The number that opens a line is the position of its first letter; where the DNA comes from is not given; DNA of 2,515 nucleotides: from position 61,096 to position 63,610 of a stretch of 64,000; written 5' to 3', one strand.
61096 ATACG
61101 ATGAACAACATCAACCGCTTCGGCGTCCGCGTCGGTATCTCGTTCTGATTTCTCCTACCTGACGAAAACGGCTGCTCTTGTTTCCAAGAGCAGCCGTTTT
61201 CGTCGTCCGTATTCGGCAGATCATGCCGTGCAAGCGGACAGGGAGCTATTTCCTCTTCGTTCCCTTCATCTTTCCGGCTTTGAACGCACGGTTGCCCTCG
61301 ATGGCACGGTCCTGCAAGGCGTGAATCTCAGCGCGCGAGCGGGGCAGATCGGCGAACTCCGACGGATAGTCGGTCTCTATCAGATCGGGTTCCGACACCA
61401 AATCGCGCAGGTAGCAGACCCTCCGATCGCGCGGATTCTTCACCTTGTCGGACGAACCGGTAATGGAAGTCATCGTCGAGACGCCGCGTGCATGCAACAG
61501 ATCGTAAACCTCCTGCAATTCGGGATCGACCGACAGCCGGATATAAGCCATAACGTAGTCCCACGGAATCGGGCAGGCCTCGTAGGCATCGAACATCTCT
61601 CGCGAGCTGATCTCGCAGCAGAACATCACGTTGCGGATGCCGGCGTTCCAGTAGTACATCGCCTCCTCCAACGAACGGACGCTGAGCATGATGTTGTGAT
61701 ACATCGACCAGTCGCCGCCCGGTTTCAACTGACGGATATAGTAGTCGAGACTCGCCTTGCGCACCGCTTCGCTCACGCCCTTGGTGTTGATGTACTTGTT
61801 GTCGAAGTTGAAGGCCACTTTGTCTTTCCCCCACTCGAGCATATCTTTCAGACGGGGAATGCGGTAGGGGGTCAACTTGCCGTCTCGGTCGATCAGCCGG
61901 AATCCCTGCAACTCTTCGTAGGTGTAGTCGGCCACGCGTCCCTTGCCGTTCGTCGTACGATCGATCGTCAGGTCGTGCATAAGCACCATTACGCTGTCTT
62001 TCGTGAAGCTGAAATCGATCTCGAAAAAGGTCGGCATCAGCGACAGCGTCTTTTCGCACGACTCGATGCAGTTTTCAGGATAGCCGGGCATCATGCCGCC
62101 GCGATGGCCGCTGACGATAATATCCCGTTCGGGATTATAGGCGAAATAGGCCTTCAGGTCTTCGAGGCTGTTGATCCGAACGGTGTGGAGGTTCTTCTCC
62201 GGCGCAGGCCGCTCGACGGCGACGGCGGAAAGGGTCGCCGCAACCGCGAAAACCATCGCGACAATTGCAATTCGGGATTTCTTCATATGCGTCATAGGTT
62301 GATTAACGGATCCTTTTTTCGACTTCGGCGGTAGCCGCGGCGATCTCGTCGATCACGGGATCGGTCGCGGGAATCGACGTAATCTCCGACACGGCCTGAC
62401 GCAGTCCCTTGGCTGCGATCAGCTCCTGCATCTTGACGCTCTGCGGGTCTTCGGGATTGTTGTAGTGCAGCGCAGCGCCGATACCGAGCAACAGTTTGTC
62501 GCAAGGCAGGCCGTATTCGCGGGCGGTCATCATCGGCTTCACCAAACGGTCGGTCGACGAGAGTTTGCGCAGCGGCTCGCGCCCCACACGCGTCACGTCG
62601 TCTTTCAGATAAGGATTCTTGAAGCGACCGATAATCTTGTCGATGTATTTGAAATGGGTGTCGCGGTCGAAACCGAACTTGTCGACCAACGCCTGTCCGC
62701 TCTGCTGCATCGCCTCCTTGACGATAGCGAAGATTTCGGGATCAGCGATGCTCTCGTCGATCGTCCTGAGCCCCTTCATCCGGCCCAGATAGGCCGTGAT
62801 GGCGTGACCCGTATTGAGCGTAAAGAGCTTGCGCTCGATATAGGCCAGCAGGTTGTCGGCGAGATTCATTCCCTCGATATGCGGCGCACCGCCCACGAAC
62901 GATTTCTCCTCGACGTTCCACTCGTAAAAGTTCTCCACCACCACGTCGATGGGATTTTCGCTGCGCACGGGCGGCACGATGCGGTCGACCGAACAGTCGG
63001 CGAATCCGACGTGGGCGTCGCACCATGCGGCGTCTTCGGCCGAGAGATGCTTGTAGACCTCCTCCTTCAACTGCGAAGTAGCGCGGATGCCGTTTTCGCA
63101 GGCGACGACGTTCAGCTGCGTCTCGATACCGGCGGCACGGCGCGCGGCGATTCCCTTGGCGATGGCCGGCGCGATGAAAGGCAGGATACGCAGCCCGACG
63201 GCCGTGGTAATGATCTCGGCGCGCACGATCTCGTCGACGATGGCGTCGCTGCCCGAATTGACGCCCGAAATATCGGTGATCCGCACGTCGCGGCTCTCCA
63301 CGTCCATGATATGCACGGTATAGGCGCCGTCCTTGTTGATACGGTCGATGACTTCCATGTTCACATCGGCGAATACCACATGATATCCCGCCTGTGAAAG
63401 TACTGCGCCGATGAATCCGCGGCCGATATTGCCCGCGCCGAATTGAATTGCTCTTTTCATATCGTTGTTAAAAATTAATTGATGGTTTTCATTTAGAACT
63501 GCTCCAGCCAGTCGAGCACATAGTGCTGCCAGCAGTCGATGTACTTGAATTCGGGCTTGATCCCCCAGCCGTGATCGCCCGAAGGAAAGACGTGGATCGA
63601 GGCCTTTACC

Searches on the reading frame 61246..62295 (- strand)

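Call 35: search_protein_families(library=pfam, proteins=[window:61246-62295:-], max_evalue=0.001)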
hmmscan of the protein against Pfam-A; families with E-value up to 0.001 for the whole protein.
window:61246-62295:- (349 aa): 1 family
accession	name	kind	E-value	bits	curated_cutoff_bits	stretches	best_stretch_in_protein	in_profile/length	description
PF03009.23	GDPD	-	5.4e-17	63.1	23.6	1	64-179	1-117/244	Glycerophosphoryl diester phosphodiesterase family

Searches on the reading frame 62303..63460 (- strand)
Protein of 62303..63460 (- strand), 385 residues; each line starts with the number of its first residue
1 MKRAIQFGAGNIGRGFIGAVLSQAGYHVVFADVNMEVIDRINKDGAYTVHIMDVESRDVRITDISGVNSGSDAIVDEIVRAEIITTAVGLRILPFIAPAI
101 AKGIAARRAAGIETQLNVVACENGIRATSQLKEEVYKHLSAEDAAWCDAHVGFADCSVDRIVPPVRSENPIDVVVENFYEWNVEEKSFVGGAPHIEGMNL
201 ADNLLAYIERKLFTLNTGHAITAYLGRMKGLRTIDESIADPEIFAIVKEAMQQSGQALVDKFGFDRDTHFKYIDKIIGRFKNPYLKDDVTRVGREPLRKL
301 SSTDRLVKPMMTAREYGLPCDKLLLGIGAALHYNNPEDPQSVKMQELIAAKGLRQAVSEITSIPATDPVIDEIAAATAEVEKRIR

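Call 35: search_protein_families(library=pfam, proteins=[window:62303-63460:-], max_evalue=0.001)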
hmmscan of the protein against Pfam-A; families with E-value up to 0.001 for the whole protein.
window:62303-63460:- (385 aa): 2 families
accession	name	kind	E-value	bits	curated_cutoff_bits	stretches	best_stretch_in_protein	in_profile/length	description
PF01232.29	Mannitol_dh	-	1.6e-56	191.9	27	1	3-197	2-199/199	Mannitol dehydrogenase Rossmann domain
PF08125.19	Mannitol_dh_C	-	2.6e-45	154.7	30.7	1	203-378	1-187/190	Mannitol dehydrogenase C-terminal domain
